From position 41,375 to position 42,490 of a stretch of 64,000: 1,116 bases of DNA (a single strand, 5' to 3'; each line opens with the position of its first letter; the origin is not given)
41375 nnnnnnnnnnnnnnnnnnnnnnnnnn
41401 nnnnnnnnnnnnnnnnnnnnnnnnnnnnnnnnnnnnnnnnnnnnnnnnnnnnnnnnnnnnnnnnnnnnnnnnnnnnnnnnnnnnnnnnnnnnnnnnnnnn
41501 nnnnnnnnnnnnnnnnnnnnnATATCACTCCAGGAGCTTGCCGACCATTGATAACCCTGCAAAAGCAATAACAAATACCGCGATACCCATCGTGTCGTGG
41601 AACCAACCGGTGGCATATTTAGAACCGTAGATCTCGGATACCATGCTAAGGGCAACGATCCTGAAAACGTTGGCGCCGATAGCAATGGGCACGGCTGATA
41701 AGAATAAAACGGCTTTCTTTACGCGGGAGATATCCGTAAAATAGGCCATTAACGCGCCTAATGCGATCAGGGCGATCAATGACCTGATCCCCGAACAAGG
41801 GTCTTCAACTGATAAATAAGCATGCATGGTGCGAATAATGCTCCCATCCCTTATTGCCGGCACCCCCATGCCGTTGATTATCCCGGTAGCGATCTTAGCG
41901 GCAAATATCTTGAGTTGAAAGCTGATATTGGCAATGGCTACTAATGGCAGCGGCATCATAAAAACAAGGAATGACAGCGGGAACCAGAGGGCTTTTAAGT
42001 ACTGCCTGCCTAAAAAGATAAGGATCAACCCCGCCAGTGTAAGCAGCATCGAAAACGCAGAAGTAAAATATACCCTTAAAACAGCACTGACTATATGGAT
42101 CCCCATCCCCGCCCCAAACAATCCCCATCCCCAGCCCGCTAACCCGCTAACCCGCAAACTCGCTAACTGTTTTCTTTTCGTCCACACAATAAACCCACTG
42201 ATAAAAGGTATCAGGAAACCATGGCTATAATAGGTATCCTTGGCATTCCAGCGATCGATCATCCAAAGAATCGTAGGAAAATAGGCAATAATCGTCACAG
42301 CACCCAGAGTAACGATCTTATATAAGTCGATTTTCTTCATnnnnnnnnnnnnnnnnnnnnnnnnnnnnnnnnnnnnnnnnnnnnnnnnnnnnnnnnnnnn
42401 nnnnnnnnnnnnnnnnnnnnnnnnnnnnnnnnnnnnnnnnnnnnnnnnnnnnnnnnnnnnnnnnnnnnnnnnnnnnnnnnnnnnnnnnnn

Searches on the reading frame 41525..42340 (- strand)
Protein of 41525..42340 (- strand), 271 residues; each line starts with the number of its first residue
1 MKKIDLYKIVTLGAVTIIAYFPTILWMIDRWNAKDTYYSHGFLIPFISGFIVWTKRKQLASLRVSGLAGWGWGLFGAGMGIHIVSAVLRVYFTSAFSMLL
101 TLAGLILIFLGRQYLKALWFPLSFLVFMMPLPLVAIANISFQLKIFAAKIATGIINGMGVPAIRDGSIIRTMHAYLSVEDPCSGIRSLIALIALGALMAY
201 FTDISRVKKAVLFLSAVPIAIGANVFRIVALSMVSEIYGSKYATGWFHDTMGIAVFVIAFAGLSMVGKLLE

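Call 13: search_protein_families(library=ncbifam, proteins=[window:41525-42340:-], max_evalue=0.000001)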
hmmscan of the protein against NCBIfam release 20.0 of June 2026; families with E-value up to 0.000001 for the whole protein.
window:41525-42340:- (271 aa): 15 families
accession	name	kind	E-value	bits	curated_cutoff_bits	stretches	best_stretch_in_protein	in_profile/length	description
NF038142.1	exosort_XrtW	exception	2.3e-57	194.4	425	1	8-268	4-263/494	exosortase W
TIGR03109.2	exosort_XrtA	exception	5.1e-55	186.7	208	1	11-269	5-258/261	exosortase A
TIGR04152.1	exosort_VPLPA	exception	2.3e-50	172.1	400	1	29-270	3-242/486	VPLPA-CTERM-specific exosortase XrtD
TIGR02602.1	8TM_EpsH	subfamily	7.4e-50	169.7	105.55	1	30-268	3-238/241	exosortase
NF035943.2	exosort_XrtV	exception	2e-40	138.8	313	1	13-270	9-266/270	exosortase V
TIGR03113.1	exosort_XrtB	exception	1.3e-32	113.5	275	1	16-269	8-263/268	exosortase B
TIGR04151.1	exosort_VPDSG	exception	4.4e-23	82.1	300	1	12-263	31-292/306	VPDSG-CTERM-specific exosortase XrtC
TIGR04178.1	exo_archaeo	signature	2e-20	72.9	23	1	177-270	2-95/97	exosortase/archaeosortase family protein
TIGR04156.1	cyanoexo_CrtB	exception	1.3e-17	64.3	300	1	12-259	6-255/280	cyanoexosortase B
NF033770.1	exosort_XrtT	exception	4.8e-13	48.5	250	1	13-263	6-260/472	exosortase T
NF033464.1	cyanoexo_CrtC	exception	2.5e-11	43.7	225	1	8-257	6-261/278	cyanoexosortase C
TIGR03763.1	cyanoexo_CrtA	exception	2e-10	40.6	150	1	21-259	15-247/260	cyanoexosortase A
TIGR04489.1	exosort_XrtO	exception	3.2e-10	39.4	250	1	74-259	61-247/451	exosortase O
NF012182.0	exosortase_XrtQ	exception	5.7e-10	39.1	270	1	14-265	11-253/256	exosortase Q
TIGR04476.1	exosort_XrtN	exception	8e-10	38.4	200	1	83-258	62-234/406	exosortase N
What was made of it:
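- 40901..42340 (-): EpsI (40901-41521) and exosortase (41525-42340), immediately upstream of the promoter region. The XrtA model scores 186.7, below its 208 cut-off (call 13).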
